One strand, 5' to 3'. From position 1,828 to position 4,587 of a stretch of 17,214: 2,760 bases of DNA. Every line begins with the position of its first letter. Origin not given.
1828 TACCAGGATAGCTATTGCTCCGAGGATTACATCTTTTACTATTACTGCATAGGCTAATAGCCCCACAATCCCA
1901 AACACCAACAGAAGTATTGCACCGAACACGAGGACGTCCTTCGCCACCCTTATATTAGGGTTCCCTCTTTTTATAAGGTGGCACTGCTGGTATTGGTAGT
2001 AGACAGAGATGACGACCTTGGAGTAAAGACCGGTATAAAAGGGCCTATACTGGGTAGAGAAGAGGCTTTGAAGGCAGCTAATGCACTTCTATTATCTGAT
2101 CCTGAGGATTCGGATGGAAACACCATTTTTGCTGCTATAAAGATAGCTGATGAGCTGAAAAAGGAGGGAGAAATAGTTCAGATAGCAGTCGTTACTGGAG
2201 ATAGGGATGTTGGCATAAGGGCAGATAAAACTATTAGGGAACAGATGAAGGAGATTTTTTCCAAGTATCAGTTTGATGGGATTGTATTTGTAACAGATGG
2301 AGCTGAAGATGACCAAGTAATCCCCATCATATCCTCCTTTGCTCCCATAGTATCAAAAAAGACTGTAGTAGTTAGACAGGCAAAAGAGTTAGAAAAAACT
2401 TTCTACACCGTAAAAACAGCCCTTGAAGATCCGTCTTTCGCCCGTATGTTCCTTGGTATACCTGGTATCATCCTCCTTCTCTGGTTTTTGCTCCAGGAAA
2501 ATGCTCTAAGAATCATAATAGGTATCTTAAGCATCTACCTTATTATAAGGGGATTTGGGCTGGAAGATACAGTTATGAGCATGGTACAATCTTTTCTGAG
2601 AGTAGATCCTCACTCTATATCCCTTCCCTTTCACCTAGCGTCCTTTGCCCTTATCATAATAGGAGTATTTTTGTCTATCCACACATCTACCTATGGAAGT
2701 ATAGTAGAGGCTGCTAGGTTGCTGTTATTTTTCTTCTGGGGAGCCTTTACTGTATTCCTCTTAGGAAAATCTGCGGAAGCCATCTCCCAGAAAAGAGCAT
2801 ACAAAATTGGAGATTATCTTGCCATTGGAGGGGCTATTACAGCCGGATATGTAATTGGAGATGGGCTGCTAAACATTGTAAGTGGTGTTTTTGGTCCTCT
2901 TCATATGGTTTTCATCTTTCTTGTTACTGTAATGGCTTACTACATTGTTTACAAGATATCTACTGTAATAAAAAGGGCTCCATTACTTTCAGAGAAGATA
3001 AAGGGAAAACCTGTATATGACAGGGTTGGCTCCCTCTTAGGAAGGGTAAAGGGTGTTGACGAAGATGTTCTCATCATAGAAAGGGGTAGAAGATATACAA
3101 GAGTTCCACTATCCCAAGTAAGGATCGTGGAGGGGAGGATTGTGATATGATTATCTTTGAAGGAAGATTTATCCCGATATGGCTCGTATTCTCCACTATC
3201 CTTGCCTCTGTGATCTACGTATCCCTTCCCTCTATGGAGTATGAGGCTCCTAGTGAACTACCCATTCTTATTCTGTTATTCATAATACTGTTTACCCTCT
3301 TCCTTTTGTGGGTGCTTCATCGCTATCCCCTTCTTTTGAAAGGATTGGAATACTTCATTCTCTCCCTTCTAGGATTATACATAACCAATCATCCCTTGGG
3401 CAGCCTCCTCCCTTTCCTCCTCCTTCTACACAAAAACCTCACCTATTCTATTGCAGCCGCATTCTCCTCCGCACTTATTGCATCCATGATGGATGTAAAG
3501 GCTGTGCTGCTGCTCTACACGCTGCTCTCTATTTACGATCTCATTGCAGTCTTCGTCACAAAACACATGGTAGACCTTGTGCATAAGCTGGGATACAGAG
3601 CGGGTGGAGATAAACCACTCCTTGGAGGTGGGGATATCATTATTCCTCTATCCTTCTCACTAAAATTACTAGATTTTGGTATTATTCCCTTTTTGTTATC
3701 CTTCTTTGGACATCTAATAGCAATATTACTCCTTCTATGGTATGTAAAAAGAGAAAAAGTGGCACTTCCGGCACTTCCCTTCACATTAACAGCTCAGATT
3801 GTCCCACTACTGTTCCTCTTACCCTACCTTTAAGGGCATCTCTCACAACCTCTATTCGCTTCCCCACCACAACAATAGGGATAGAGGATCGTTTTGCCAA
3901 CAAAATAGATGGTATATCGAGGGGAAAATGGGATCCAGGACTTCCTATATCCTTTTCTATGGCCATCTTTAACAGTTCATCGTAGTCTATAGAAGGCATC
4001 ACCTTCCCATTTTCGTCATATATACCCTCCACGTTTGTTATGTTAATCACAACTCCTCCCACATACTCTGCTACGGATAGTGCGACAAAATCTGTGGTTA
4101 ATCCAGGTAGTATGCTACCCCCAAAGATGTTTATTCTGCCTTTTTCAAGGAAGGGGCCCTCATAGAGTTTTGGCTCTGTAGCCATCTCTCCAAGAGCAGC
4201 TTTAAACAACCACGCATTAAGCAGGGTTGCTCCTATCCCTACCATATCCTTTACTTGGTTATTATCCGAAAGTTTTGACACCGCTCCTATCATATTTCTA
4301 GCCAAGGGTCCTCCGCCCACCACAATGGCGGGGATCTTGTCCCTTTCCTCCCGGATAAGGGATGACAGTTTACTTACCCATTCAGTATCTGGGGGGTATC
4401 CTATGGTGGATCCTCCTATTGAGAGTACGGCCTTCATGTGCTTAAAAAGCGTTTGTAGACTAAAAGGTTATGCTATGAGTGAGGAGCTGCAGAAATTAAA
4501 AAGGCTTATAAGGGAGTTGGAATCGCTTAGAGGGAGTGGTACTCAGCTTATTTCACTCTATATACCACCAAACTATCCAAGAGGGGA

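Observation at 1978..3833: A DUF373-like membrane protein with a PRC-barrel tail is translationally coupled to a minimal presenilin-like protease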

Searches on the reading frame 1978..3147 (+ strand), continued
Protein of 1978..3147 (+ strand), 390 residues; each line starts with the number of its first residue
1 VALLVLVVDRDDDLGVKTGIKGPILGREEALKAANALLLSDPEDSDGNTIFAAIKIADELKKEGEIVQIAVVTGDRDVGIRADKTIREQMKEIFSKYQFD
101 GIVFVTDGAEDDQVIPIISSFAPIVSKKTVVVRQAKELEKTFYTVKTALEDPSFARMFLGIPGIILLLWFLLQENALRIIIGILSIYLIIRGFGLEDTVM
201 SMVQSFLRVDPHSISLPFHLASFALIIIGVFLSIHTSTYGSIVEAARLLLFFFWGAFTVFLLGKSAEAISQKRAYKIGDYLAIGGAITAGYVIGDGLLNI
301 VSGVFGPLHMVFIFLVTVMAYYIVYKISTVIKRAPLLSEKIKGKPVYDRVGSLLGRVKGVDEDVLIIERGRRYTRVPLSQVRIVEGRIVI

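Call 58: fold_search(model_id=the predicted structure, library=pdb)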
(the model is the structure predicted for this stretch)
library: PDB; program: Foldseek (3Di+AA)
matches with E <= 10: 311; with E <= 0.001: 0
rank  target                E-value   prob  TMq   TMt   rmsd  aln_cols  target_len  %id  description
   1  8y7g_A                9.8e-03  0.47  0.18  0.14  26.0       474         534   10  Crystal structure of the Marinitoga sp. Csx1-Crn2 H495A mutant in complex with cyclic-tetraadenylate (cA4) (released 2024-07-17)
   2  8y7g_B                1.1e-02  0.44  0.17  0.13  26.2       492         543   12  Crystal structure of the Marinitoga sp. Csx1-Crn2 H495A mutant in complex with cyclic-tetraadenylate (cA4) (released 2024-07-17)
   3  5l3v_A                7.3e-02  0.66  0.16  0.20  10.8       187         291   14  Structure of the crenarchaeal SRP54 GTPase bound to GDP (released 2016-06-08)
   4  5gtm_A                7.6e-02  0.13  0.13  0.11  32.9       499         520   10  Modified human MxA, nucleotide-free form (released 2017-05-31)
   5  5gtm_B                2.3e-01  0.06  0.11  0.09  32.7       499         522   11  Modified human MxA, nucleotide-free form (released 2017-05-31)
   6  8dke_P                2.6e-01  0.25  0.19  0.21  24.7       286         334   13  Cryo-EM structure of cystinosin in a cytosol-open state (released 2022-09-21)
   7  7dy1_C                3.2e-01  0.25  0.14  0.12  11.9       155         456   12  Crystal Structure of Cyanobacterial Circadian Clock Protein KaiC (released 2022-05-18)
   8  6jfl_D                3.4e-01  0.08  0.12  0.12  25.8       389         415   11  Nucleotide-free Mitofusin2 (MFN2) (released 2019-11-13)
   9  6b85_A                4.0e-01  0.12  0.10  0.17  27.1       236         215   15  Crystal structure of transmembrane protein TMHC4_R (released 2018-03-14)
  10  8y6z                  4.0e-01  0.09  0.17  0.13  23.7       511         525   12  Crystal structure of the Marinitoga sp. Csx1-Crn2 fusion ribonuclease of type III CRISPR (released 2024-07-17)
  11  7v3x_B                4.2e-01  0.30  0.15  0.13  11.9       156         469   10  Crystal Structure of Cyanobacterial Circadian Clock Protein KaiC (released 2022-04-27)
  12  7tai_A                4.2e-01  0.07  0.13  0.12  22.0       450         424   11  Structure of STEAP2 in complex with ligands (released 2023-01-25)
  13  5weh_C                4.4e-01  0.33  0.18  0.24  16.0       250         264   12  Cytochrome c oxidase from Rhodobacter sphaeroides in the reduced state (released 2017-09-13)
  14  1qv9_A                4.6e-01  0.11  0.15  0.20  26.2       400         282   10  Coenzyme F420-dependent methylenetetrahydromethanopterin dehydrogenase (Mtd) from Methanopyrus kandleri: A methanogeni (released 2003-11-11)
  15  5g04_Y                5.1e-01  0.09  0.14  0.12  20.1       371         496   14  Structure of the human APC-Cdc20-Hsl1 complex (released 2016-05-25)
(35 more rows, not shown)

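Call 59: search_solved_structures(query=A1, max_evalue=10, show_alignments=0)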
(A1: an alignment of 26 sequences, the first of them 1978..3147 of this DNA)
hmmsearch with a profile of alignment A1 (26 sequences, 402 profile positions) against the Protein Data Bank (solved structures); distinct sequences matched with E-value up to 10: 20.
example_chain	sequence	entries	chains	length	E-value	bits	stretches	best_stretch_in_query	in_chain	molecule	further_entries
6b85_J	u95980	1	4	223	0.11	14.9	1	216-370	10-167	TMHC4_R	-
11kc_A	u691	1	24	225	0.18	14.3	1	216-328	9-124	Designed nanoparticle O43-TM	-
2i1x_A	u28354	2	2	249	0.31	13.4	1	157-264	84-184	Bacteriorhodopsin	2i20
1pm3_A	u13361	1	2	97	0.33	13.4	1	343-374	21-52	MTH1895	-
9omh_A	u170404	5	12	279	0.37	13.2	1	82-124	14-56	Glycosyltransferase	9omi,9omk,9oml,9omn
9omm_A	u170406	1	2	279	0.37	13.2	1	82-124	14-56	Glycosyltransferase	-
9omj_A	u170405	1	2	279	0.37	13.2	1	82-124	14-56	Glycosyltransferase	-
1c8r_A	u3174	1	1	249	0.42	13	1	157-264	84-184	PROTEIN (BACTERIORHODOPSIN)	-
1pxr_A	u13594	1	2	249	0.46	12.9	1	157-264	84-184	Bacteriorhodopsin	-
7uea_C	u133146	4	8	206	1.9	10.8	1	223-300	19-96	Cytochrome c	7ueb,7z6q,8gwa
1c8s_A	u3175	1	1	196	2.3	10.6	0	157-241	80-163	BACTERIORHODOPSIN (""M"" STATE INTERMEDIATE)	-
9cib_R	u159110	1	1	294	2.6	10.4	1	162-302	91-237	Hydroxycarboxylic acid receptor 2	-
9ujm_C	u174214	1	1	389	4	9.8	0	224-375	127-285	5-hydroxytryptamine receptor 2A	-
1q5j_A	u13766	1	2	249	4.2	9.7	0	165-264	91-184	Bacteriorhodopsin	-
8uuj_R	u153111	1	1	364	4.6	9.6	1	162-302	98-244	Hydroxycarboxylic acid receptor 2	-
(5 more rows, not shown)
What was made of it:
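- Tried and rejected: A profile search of PDB sequences gave nothing below E 0.1 (call 59).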

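Call 60: find_encoding_contigs(protein=P0127, flank=4000, max_places=1)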
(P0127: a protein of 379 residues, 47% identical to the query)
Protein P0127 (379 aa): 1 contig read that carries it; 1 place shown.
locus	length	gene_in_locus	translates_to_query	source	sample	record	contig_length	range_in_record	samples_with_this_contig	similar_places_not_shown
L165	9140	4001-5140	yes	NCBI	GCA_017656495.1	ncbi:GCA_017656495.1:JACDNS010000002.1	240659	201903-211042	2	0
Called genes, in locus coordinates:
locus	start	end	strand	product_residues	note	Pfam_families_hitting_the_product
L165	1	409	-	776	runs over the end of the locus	PF03104:DNA_pol_B_exo1, PF13482:RNase_H_2, PF10108:DNA_pol_B_exo2, PF00136:DNA_pol_B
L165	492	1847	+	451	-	PF01029:NusB, PF22458:RsmF-B_ferredox, PF01135:PCMT (weak), PF01189:Methyltr_RsmB-F, PF01209:Ubie_methyltran, PF01728:FtsJ (weak), PF13649:Methyltransf_25 (weak), PF13847:Methyltransf_31, +1 more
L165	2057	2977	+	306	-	PF14088:DUF4268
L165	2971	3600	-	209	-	PF01871:AMMECR1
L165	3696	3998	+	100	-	PF01910:Thiamine_BP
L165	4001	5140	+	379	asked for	PF04123:DUF373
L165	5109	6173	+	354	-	-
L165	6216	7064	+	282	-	PF01261:AP_endonuc_2, PF01979:Amidohydro_1 (faint)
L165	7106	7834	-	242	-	PF00899:ThiF, PF01488:Shikimate_DH (faint)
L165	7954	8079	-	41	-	-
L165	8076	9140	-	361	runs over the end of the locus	PF03576:Peptidase_S58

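Call 61: find_encoding_contigs(protein=P0106, flank=4000, max_places=1)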
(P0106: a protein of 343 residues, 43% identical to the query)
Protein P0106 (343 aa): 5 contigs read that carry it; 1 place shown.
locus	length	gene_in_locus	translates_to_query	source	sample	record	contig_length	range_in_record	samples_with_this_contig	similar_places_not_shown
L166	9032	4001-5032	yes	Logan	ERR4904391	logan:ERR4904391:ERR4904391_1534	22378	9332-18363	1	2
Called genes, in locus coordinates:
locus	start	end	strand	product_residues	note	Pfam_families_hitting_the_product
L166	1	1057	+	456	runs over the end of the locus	-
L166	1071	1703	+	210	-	-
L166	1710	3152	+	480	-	-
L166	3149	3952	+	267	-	-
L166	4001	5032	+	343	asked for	PF04123:DUF373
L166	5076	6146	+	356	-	-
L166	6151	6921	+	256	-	PF03332:PMM (faint), PF08282:Hydrolase_3 (weak)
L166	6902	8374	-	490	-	-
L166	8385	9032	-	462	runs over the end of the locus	-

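Call 62: find_encoding_contigs(protein=P0059, flank=4000, max_places=1)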
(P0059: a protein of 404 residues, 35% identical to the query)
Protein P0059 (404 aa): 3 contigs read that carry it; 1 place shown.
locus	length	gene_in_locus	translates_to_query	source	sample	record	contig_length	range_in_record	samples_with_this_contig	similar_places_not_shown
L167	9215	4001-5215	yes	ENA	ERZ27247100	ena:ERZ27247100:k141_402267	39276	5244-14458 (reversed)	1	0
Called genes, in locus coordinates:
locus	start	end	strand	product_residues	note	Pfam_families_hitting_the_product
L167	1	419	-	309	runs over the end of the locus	PF00535:Glycos_transf_2, PF13632:Glyco_trans_2_3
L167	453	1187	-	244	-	PF00535:Glycos_transf_2, PF10111:Glyco_tranf_2_2, PF13641:Glyco_tranf_2_3 (weak)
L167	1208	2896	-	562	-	-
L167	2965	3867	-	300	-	PF01145:Band_7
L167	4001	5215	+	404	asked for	PF04123:DUF373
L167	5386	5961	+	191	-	PF01661:Macro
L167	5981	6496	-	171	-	-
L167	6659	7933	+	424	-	-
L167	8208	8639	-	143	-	-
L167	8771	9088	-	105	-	PF04014:MazE_antitoxin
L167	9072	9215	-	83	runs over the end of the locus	-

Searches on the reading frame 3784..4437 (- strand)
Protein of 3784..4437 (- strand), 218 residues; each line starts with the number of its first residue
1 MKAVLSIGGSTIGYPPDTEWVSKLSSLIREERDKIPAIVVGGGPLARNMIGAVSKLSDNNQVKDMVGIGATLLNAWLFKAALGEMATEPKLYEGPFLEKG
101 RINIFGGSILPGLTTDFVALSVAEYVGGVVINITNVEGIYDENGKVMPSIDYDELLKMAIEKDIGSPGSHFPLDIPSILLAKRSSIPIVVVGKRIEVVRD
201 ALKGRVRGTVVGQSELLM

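Call 3: search_protein_families(library=pfam, proteins=[window:3784-4437:-], max_evalue=1)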
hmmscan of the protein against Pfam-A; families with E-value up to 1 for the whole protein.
window:3784-4437:- (218 aa): 1 family
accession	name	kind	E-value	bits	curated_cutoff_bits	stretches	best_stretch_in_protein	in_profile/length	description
PF00696.33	AA_kinase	-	1.6e-19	71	24.9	1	1-191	1-233/234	Amino acid kinase family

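Call 4: search_protein_families(library=ncbifam, proteins=[window:3784-4437:-], max_evalue=1)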
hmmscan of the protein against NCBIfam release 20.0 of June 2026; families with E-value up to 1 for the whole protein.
window:3784-4437:- (218 aa): 4 families
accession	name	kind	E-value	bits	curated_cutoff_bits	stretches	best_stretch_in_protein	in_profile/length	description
TIGR02076.1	pyrH_arch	equivalog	2.2e-34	119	158.05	1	4-211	2-221/222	UMP kinase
TIGR02075.1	pyrH_bact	equivalog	6.5e-11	42.3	243.9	2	97-211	118-232/233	UMP kinase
NF040622.1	MfnE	equivalog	0.00092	18.9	300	1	4-204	3-202/211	[5-(aminomethyl)furan-3-yl]methyl phosphate kinase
NF003387.0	PRK04531.1-2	equivalog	0.027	13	426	1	129-215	204-290/441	acetylglutamate kinase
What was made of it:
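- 3781..4437 (-): Archaeal UMP kinase (pyrH), convergent with the PSH-like gene. The two 3' ends overlap by 53 nt. TIGR02076 E 2.2e-34 and PF00696 (calls 3, 4).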
